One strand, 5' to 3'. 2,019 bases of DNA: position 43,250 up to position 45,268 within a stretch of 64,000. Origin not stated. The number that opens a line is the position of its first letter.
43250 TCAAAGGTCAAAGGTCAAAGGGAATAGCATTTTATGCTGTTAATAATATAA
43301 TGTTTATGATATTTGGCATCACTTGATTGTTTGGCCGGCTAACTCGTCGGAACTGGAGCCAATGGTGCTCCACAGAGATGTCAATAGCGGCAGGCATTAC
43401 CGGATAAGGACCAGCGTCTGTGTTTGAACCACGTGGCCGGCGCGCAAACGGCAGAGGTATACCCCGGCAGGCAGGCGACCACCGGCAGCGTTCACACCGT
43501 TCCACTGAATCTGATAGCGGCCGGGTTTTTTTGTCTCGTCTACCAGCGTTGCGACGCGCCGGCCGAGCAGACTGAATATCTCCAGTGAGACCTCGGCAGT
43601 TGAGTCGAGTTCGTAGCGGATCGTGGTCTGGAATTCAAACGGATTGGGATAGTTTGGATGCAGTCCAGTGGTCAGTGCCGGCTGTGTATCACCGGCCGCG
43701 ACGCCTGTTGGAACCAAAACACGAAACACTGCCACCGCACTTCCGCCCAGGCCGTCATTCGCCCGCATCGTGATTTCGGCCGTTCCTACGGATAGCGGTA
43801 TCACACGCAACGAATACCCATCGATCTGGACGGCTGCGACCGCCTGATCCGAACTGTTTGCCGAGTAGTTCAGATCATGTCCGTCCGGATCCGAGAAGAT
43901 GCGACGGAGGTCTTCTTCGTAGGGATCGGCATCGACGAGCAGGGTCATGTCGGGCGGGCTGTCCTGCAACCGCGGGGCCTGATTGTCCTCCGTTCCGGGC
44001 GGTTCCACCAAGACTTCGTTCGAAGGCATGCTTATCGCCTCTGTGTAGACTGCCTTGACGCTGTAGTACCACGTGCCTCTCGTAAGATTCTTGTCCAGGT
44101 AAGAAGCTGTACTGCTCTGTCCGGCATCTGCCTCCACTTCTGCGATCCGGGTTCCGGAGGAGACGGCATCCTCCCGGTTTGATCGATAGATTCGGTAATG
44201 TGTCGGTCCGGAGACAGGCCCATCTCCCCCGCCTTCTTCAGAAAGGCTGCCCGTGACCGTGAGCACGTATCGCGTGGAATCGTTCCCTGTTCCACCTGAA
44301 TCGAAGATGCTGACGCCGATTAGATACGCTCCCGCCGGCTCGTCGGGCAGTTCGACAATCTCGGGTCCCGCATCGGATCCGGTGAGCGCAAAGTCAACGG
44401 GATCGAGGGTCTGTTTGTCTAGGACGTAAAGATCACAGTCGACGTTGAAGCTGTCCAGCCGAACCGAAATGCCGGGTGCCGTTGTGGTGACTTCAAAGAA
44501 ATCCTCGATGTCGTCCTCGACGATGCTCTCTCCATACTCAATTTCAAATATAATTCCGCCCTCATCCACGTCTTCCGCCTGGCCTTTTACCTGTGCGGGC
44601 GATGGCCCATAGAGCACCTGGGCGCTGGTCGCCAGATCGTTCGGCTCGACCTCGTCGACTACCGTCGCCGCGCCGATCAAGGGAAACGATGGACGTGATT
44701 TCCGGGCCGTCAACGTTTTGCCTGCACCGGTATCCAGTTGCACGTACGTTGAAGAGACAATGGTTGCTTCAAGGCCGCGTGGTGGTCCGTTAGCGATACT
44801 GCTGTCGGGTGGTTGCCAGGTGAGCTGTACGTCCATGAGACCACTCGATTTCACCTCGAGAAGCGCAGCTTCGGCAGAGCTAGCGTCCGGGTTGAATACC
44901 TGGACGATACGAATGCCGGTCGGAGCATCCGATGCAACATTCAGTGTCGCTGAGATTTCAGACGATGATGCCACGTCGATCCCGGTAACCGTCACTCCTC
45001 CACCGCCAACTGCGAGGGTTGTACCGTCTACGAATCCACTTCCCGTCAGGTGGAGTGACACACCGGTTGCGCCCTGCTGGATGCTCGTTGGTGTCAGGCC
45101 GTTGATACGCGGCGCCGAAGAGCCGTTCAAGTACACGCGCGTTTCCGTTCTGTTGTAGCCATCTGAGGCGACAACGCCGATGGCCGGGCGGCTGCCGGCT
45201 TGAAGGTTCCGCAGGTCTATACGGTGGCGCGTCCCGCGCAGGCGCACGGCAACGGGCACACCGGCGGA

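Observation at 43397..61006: Two >2,100-aa T9SS cargo genes 5 kb apart: unrelated N-terminal payloads on one shared ~570-aa C-terminal cassette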

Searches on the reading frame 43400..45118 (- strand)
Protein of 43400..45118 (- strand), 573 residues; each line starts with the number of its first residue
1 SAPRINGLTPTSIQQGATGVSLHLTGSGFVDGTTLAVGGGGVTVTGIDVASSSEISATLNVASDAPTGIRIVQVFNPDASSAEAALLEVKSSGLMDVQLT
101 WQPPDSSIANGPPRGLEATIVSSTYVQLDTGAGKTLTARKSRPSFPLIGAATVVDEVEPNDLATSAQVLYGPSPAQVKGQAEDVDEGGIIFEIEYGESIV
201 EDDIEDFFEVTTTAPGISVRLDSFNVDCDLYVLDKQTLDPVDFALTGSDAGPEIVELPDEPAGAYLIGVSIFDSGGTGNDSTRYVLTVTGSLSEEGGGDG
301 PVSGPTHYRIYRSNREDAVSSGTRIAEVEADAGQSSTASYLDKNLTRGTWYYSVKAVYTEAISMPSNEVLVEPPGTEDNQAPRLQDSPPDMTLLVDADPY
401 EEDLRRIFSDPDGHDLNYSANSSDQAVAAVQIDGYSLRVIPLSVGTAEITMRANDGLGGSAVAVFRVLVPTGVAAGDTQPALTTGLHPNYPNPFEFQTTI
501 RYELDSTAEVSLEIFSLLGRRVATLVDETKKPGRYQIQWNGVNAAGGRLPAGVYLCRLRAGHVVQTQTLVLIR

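Call 8: search_protein_families(library=pfam, proteins=[window:43400-45118:-], max_evalue=10)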
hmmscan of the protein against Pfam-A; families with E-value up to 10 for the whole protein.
window:43400-45118:- (573 aa): 7 families
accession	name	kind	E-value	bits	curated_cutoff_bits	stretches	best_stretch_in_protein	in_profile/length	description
PF13860.13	FlgD_ig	-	2.3e-08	34.3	27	1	497-557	11-72/79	FlgD Ig-like domain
PF18962.6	Por_Secre_tail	-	2.4e-05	25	27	1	490-569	2-73/75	Secretion system C-terminal sorting domain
PF13585.12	CHU_C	-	0.0029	18.2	27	1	504-560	23-72/86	CHU_C Type IX secretion signal domain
PF04151.21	PPC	-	0.017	16.4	25.9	1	208-270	7-69/70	Bacterial pre-peptidase C-terminal domain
PF10029.15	DUF2271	-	0.026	14.7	27.3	1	523-558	65-100/136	Predicted periplasmic protein (DUF2271)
PF09099.16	Qn_am_d_aIII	-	0.039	14.7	22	1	3-74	2-69/82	Quinohemoprotein amine dehydrogenase, alpha subunit domain III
PF17963.7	Big_9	-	0.15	13.4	23.6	1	406-465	25-86/89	Bacterial Ig domain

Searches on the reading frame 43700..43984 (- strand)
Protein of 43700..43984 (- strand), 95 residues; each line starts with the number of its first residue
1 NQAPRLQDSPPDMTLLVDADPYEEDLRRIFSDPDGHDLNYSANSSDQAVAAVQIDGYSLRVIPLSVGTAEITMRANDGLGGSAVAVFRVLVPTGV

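Call 74: search_protein_families(library=pfam, proteins=[window:43700-43984:-], max_evalue=1)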
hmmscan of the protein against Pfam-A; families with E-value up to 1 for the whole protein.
seq(95 aa): 2 families
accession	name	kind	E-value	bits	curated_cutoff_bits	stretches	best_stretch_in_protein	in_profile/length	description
PF17963.7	Big_9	-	0.0021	19.3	23.6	1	20-88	17-87/89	Bacterial Ig domain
PF02368.24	Big_2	-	0.1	13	22.8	1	42-81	38-74/79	Bacterial Ig-like domain (group 2)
